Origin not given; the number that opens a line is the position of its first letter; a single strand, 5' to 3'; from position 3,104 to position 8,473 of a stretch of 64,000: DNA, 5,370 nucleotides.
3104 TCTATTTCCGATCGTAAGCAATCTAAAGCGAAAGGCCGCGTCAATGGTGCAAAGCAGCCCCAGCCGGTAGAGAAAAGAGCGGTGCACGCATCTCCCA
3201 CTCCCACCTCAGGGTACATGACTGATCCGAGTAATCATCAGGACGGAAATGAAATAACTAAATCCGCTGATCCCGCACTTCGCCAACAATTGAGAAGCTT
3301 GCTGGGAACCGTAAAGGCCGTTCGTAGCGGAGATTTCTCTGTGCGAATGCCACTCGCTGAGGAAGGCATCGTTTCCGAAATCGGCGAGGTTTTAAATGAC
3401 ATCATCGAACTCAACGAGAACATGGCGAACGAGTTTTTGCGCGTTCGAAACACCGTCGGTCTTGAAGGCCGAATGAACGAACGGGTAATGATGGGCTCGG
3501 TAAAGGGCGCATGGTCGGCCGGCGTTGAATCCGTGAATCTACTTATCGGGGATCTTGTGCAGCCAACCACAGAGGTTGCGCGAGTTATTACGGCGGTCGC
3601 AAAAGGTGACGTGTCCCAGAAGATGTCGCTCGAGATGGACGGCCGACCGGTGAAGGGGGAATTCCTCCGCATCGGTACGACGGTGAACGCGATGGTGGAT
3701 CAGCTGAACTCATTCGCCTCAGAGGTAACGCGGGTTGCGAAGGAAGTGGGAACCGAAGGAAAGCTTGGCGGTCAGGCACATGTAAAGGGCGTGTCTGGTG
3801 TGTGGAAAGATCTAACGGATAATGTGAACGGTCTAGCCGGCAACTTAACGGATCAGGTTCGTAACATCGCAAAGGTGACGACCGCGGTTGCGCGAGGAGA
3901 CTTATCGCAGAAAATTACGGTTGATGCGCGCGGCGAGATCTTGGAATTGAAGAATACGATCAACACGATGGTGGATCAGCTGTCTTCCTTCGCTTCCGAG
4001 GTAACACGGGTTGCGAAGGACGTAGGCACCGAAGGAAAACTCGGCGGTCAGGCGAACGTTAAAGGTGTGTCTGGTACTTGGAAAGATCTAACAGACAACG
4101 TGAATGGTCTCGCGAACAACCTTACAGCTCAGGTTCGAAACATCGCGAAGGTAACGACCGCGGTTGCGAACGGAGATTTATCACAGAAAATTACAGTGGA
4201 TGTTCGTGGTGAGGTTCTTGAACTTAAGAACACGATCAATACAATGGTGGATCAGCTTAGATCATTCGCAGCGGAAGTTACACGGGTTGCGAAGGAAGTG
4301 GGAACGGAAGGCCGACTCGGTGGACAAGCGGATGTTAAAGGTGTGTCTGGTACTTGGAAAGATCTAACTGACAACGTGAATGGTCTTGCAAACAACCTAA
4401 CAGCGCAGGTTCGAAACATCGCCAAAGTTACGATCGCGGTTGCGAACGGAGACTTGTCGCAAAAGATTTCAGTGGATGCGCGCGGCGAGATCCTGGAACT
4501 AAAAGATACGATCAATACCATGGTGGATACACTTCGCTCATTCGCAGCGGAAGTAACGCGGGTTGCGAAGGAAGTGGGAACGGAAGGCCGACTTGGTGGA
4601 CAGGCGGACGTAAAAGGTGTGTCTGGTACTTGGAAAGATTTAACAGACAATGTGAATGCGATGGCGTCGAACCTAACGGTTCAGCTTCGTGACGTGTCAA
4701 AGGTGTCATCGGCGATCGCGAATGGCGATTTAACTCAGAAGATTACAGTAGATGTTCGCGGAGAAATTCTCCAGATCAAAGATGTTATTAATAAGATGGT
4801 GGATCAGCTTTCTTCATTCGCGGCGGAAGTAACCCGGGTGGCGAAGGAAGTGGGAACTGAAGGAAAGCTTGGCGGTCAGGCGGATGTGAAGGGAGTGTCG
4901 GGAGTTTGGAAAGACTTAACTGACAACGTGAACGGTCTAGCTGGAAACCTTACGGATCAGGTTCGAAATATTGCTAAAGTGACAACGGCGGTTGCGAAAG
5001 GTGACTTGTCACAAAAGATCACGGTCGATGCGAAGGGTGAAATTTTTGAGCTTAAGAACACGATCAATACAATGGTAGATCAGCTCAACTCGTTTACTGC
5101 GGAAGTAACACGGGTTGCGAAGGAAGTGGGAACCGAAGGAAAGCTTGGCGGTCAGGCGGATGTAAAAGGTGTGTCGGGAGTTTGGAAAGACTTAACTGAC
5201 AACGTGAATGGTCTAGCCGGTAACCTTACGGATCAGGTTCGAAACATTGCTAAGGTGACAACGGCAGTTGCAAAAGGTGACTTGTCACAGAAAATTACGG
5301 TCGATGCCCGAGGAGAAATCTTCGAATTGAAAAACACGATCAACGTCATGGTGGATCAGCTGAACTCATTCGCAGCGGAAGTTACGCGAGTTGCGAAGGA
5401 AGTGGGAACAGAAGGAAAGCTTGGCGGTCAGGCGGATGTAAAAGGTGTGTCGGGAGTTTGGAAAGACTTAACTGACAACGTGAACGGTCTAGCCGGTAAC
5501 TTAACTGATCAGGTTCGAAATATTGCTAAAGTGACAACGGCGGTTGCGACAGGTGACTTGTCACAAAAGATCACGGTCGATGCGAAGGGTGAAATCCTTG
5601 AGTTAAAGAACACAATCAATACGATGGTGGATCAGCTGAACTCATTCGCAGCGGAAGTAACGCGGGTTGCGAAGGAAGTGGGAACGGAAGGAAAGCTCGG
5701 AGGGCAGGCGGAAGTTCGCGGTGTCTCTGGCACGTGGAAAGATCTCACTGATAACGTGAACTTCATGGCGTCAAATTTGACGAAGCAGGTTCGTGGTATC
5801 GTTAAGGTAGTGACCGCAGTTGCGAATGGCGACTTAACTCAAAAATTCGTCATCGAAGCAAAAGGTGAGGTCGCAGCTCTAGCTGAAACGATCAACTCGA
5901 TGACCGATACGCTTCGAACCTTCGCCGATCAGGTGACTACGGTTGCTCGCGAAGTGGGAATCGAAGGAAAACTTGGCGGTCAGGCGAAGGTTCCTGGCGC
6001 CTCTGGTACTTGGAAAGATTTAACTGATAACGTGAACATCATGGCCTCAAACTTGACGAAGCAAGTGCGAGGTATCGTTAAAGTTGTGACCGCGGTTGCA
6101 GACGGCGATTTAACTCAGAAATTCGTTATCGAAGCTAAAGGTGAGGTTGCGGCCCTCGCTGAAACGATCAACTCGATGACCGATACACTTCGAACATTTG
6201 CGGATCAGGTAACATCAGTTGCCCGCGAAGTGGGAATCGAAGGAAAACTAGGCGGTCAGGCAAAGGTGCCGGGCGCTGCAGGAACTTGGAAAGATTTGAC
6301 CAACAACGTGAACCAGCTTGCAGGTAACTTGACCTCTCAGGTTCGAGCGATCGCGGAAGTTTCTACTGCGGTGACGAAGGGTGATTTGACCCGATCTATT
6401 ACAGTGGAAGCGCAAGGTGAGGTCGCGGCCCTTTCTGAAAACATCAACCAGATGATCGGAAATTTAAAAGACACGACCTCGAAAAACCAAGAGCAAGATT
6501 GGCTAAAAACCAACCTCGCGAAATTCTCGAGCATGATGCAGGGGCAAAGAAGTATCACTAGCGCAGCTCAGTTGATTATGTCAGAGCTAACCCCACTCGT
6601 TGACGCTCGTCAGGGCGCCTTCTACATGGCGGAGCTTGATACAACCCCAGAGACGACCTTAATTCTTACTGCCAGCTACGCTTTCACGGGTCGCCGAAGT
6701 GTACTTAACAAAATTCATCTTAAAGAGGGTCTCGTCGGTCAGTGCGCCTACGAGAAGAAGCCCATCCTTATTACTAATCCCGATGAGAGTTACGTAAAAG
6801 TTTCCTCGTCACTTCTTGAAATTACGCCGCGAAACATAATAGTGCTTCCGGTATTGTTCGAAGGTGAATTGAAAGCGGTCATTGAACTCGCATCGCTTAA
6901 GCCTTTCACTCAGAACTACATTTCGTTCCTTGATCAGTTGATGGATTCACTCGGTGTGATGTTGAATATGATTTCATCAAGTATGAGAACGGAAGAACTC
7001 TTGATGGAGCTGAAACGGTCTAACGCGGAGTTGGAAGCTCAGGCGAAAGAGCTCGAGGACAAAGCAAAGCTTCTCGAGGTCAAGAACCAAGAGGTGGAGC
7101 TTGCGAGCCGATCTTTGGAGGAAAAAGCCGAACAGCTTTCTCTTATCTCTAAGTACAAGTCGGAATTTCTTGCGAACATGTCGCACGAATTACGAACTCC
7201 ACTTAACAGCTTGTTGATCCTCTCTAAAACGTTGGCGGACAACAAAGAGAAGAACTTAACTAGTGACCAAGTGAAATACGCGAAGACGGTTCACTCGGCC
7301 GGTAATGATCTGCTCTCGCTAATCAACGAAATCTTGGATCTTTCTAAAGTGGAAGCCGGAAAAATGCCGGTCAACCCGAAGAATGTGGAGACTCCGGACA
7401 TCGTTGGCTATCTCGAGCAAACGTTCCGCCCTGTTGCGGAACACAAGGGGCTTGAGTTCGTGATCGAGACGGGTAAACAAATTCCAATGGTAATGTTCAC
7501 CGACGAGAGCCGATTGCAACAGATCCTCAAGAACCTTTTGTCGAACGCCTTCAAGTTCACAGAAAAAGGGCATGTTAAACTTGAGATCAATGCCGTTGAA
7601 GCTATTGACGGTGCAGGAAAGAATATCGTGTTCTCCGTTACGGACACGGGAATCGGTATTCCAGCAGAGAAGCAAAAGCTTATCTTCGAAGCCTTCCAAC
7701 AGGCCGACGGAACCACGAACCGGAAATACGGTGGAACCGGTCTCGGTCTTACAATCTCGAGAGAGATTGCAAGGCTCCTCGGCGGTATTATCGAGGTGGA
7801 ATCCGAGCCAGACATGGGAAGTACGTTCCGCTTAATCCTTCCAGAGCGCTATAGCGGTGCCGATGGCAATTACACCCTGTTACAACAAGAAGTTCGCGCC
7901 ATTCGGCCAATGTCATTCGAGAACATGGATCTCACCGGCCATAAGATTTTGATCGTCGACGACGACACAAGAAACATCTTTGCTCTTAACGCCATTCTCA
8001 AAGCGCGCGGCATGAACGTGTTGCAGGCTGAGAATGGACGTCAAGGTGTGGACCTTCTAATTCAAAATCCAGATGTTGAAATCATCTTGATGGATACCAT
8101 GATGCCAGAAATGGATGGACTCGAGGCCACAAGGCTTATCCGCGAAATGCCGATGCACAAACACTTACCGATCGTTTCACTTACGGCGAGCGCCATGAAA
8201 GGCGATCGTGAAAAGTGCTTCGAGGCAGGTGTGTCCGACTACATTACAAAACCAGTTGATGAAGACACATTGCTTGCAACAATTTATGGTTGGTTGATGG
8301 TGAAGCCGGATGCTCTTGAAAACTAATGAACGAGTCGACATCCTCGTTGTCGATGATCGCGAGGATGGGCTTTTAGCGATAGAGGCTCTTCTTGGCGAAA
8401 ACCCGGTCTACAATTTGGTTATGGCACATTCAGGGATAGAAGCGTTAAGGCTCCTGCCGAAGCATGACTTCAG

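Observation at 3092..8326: Soluble poly-HAMP mega-kinase with about 22 concatenated HAMP domains in 92-aa double units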

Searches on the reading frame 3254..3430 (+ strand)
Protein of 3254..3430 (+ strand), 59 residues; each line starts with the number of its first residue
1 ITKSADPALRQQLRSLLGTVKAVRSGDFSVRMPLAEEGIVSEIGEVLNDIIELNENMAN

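Call 55: search_protein_families(library=pfam, proteins=[window:3254-3430:+], max_evalue=1)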
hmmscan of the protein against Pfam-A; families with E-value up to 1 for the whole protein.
window:3254-3430:+ (59 aa): 1 family
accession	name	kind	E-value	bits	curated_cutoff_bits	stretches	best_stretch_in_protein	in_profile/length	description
PF00672.30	HAMP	-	0.027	15.2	25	1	11-34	8-31/53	HAMP domain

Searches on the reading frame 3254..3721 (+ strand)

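Call 55: search_protein_families(library=pfam, proteins=[window:3254-3721:+], max_evalue=1)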
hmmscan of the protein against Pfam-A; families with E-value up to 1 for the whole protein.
window:3254-3721:+ (156 aa): 3 families
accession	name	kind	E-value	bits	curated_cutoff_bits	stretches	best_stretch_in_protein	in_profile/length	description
PF18947.5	HAMP_2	-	9.3e-10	38.8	24.3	1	84-152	3-66/67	HAMP domain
PF00672.30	HAMP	-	1.5e-08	35.3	25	2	97-152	2-52/53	HAMP domain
PF07485.16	DUF1529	-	0.18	12.1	25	1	67-122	28-83/121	Domain of Unknown Function (DUF1259)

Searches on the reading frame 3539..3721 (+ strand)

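Call 55: search_protein_families(library=pfam, proteins=[window:3539-3721:+], max_evalue=1)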
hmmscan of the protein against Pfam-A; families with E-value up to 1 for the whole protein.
window:3539-3721:+ (61 aa): 2 families
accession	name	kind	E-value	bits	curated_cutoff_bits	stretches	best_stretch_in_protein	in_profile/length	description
PF18947.5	HAMP_2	-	3.1e-06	27.5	24.3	1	6-57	20-66/67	HAMP domain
PF00672.30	HAMP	-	1.6e-05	25.6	25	1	2-57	2-52/53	HAMP domain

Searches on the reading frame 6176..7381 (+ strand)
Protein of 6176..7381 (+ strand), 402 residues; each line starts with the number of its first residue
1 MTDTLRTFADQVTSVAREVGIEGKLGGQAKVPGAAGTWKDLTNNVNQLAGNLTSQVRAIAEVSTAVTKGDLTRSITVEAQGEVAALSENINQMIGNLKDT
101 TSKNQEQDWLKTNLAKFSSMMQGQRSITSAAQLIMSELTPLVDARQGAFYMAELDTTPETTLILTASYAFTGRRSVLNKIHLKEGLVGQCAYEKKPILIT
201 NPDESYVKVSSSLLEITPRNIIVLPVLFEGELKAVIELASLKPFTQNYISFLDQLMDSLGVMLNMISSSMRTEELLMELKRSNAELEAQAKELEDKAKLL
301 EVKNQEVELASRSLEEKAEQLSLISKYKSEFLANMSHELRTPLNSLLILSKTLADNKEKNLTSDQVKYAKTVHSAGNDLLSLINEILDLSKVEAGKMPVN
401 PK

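Call 54: predict_structure(alignment_id=A1)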
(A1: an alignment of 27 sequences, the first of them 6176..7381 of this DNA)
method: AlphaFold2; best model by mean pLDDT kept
length: 402 residues; sequences in the alignment: 27
mean_pLDDT: 77.6   pTM: 0.50
mean pLDDT of the five models: 77.6, 77.4, 77.2, 75.2, 74.4
residues with pLDDT >= 90: 82; 70-90: 196; 50-70: 107; < 50: 17
segments of 3 or more residues with pLDDT < 50: 1-5, 22-25
pLDDT, mean of each block of 10 residues (from residue 1): 50 54 50 54 59 61 57 55 67 71 79 83 84 90 88 72 84 62 87 90 70 73 92 91 87 90 86 85 90 91 91 87 83 86 90 90 92 91 84 65 45
secondary structure, 60 per line:
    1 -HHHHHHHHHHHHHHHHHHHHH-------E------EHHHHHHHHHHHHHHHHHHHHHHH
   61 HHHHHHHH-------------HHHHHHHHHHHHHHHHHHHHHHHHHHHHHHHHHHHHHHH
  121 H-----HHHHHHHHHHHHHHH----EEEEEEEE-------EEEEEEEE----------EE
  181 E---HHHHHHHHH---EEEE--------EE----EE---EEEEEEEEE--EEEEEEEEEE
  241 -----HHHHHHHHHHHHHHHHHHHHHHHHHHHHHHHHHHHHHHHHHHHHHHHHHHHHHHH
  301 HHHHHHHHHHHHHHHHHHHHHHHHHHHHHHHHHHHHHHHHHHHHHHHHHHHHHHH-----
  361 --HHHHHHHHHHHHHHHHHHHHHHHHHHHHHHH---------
elements in order: H2-22 H38-68 H82-121 H127-141 E146-153 E161-168 E179-181 H185-193 E197-200 E220-228 E231-240 H246-355 H363-393

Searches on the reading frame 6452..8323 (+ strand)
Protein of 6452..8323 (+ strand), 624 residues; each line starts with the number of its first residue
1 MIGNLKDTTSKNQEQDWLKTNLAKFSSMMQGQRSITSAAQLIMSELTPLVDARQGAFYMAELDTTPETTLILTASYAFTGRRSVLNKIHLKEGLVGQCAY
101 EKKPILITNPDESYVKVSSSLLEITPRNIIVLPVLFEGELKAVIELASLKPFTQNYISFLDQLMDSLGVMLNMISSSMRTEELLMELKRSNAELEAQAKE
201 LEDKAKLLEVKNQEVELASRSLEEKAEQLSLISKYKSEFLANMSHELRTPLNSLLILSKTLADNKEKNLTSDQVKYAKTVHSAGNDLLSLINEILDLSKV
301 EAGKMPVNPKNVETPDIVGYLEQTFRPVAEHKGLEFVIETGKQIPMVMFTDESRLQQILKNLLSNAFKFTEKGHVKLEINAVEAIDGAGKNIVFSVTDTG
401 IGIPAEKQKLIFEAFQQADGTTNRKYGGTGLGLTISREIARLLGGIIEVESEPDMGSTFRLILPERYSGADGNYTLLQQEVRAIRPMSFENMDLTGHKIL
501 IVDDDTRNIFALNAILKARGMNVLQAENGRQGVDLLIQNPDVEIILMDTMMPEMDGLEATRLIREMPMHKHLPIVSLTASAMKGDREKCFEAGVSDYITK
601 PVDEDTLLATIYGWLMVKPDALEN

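Call 24: find_related_loci(query=window:6452-8323:+, collection=genome_contigs, flank=10000)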
Query window:6452-8323:+ (624 aa) in genome_contigs; peptide patterns used: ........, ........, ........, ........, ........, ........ (x = any residue, [..] = any of these).
275 stretches matched a pattern; 230 encode a relative of the query (tblastn E <= 1e-3); the best 80 are kept; 80 distinct loci.
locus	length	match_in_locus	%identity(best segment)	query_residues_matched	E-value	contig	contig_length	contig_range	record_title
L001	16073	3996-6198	78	1-624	0e+0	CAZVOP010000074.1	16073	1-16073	MAG TPA_asm: uncultured Pseudobdellovibrionaceae bacterium isolate SRP193066_co1_19 genome assembly, contig: NODE_3432_l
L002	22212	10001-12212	77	1-624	0e+0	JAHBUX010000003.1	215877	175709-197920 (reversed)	MAG: Bdellovibrionales bacterium isolate ACE_BDE2 BDE2_3, whole genome shotgun sequence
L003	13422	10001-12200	78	1-615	0e+0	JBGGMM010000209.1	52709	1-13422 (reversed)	MAG: Pseudobdellovibrionaceae bacterium isolate bin.014 k141_609647, whole genome shotgun sequence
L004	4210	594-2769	77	1-624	0e+0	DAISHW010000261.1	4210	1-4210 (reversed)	MAG TPA_asm: Bdellovibrionales bacterium isolate CTOTU2297 NODE_10513_length_4210_cov_3.416606, whole genome shotgun seq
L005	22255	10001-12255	74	1-615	0e+0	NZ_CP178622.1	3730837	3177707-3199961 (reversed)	Bdellovibrio sp. HCB117 chromosome, complete genome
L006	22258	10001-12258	74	1-615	0e+0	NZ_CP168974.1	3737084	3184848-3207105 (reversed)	Bdellovibrio bacteriovorus strain s4 chromosome, complete genome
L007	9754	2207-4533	74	1-623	0e+0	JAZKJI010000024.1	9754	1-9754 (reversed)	MAG: Bdellovibrionota bacterium isolate ADI_DC_SW_02_SPN_11032020-bin099_1 DCSW02SPN_B099_1_000000000024, whole genome s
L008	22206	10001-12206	77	1-620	0e+0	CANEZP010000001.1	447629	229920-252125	MAG: Bdellovibrionaceae bacterium isolate Jr-03apr18-63 genome assembly, contig: Jr-03apr18-C4, whole genome shotgun seq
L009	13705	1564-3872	73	1-624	0e+0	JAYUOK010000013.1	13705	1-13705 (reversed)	MAG: Bdellovibrio sp. isolate GL102_UP_metabinner_1 GL102_UP_metabinner_1_12, whole genome shotgun sequence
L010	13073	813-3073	74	1-615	0e+0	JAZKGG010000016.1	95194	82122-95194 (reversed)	MAG: Bdellovibrionota bacterium isolate DC_RB_04_SPN110320-bin035_1 DCRB04SPN_B035_1_000000000016, whole genome shotgun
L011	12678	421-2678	73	1-620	0e+0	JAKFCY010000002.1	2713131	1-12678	MAG: Bdellovibrio sp. isolate LC033 contig-124_0, whole genome shotgun sequence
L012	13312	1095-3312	74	1-615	0e+0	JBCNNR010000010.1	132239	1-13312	MAG: Bdellovibrio sp. isolate SMAGNO106 Contig10, whole genome shotgun sequence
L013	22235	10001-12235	74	1-615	0e+0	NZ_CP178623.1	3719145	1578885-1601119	Bdellovibrio sp. HCB274 chromosome, complete genome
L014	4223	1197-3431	73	1-615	0e+0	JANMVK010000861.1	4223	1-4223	MAG: Pseudobdellovibrionaceae bacterium isolate SOY_1_B_concoct_198 SOY_1_B_k141_3786984, whole genome shotgun sequence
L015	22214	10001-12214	74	1-615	0e+0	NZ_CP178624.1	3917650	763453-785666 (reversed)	Bdellovibrio sp. HCB185ZH chromosome, complete genome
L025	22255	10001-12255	73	1-615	0e+0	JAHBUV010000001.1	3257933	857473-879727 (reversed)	MAG: Bdellovibrionaceae bacterium isolate ACE_BDE1 BDE1_1, whole genome shotgun sequence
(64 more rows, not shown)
